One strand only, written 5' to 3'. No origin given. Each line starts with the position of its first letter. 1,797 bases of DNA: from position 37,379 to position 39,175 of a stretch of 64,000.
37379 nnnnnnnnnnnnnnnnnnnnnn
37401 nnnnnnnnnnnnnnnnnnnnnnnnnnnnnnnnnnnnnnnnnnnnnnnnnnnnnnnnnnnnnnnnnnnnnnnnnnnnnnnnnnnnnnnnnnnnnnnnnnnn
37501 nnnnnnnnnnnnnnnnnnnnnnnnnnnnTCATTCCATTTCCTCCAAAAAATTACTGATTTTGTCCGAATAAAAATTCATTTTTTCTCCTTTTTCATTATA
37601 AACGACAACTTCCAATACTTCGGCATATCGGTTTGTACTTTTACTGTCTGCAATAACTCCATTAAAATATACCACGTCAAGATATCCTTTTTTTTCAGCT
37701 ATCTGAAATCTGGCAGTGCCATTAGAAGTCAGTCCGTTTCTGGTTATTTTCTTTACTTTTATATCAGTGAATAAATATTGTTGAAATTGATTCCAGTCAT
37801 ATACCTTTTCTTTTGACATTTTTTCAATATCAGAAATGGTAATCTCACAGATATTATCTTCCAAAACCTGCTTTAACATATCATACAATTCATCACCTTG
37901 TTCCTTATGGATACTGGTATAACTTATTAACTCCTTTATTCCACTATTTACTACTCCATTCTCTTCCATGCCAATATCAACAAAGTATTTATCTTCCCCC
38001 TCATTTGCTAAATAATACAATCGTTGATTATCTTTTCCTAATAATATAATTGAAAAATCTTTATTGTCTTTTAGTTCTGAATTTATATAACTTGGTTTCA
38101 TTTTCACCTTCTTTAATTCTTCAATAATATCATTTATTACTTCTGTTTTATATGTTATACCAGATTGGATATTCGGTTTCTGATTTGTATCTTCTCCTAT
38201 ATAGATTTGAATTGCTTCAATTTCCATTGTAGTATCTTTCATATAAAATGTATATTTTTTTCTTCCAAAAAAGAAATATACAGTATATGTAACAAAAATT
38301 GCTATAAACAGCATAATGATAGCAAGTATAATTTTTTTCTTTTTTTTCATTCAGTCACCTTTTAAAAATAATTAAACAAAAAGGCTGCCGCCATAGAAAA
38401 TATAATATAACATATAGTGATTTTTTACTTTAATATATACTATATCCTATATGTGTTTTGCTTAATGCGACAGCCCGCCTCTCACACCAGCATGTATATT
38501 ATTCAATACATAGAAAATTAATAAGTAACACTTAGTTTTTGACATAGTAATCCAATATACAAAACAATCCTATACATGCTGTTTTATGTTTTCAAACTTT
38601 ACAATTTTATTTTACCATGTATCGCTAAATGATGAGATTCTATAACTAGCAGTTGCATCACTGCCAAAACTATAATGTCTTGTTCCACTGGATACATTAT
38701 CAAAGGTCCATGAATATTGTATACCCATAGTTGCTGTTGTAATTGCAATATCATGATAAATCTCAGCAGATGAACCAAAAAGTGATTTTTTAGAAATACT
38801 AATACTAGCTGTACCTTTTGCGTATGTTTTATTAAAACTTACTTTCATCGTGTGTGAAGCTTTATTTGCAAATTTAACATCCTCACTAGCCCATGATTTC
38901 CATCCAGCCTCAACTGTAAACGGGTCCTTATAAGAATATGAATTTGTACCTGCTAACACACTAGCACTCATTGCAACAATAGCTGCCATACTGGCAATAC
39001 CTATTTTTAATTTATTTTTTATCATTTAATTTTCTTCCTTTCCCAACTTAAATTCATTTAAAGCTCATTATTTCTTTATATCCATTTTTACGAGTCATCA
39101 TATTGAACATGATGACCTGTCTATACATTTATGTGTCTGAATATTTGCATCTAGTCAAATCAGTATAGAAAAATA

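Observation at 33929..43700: LytTR-regulated, duplicated locus of small secreted beta-rich proteins plus FtsX-type ABC transporter: candidate lactococcin-972-like bacteriocin/immunity system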

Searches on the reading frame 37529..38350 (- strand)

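Call 3: search_protein_families(library=pfam, proteins=[window:37529-38350:-], max_evalue=1)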
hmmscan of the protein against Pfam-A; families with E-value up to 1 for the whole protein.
window:37529-38350:- (273 aa): 6 families
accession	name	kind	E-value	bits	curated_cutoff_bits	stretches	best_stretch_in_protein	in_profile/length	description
PF06052.18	3-HAO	-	0.06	13.4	25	1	80-127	16-62/151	3-hydroxyanthranilic acid dioxygenase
PF13800.11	Sigma_reg_N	-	0.074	13.8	26.3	1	2-63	6-63/91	Sigma factor regulator N-terminal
PF02706.20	Wzz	-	0.35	11.7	25.5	0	2-36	13-44/91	Chain length determinant protein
PF06837.17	Fijivirus_P9-2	-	0.39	10.8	27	0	7-42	88-123/178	Fijivirus P9-2 protein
PF25630.1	Phycodna_minor_capsid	-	0.5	11.2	27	0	6-45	4-40/96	Phycodnaviridae minor capsid protein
PF11576.14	HcgB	-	0.53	10.4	25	1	39-96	20-75/153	FeGP cofactor biosynthesis protein HcgB, guanylyltransferase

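Call 4: search_protein_families(library=ncbifam, proteins=[window:37529-38350:-], max_evalue=1)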
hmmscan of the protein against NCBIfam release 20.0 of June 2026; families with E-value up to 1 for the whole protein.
window:37529-38350:- (273 aa): 4 families
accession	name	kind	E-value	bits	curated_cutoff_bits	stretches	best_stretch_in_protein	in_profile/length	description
NF004285.1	PRK05696.1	equivalog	0.011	15.5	179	1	2-39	16-53/171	flagellar basal body-associated protein FliL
TIGR03037.1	anthran_nbaC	equivalog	0.035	14.1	145.95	1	80-126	10-56/159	3-hydroxyanthranilate 3,4-dioxygenase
NF009763.0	PRK13264.1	equivalog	0.044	13.7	220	1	74-124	12-61/178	3-hydroxyanthranilate 3,4-dioxygenase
TIGR04128.1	exoso_Fjoh_1448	exception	0.3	11.3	90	1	6-95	6-88/174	exosortase family protein XrtF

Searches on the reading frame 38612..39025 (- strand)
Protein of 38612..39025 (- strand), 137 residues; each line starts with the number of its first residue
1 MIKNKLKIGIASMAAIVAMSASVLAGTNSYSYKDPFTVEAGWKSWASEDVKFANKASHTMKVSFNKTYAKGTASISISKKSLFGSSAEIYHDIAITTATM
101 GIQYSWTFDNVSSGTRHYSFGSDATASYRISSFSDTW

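Call 3: search_protein_families(library=pfam, proteins=[window:38612-39025:-], max_evalue=1)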
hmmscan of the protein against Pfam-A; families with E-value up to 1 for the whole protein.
window:38612-39025:- (137 aa): 1 family
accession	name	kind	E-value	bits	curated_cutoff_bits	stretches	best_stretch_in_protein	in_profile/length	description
PF24928.1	DUF7748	-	0.042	14.4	25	1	34-97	11-78/92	Domain of unknown function (DUF7748)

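Call 4: search_protein_families(library=ncbifam, proteins=[window:38612-39025:-], max_evalue=1)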
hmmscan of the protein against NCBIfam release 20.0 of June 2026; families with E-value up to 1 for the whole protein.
window:38612-39025:- (137 aa): 3 families
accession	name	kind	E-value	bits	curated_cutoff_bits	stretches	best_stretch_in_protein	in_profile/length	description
TIGR01168.1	YSIRK_signal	domain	0.024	14.4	20.2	0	69-85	18-33/40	YSIRK-type signal peptide-containing protein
NF033801.3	NprX_fam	subfamily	0.074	12.9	33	1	93-113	12-32/42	NprX family peptide pheromone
NF040650.1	sulfolac_dhydr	equivalog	0.14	11.4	500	1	56-107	90-140/339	L-sulfolactate dehydrogenase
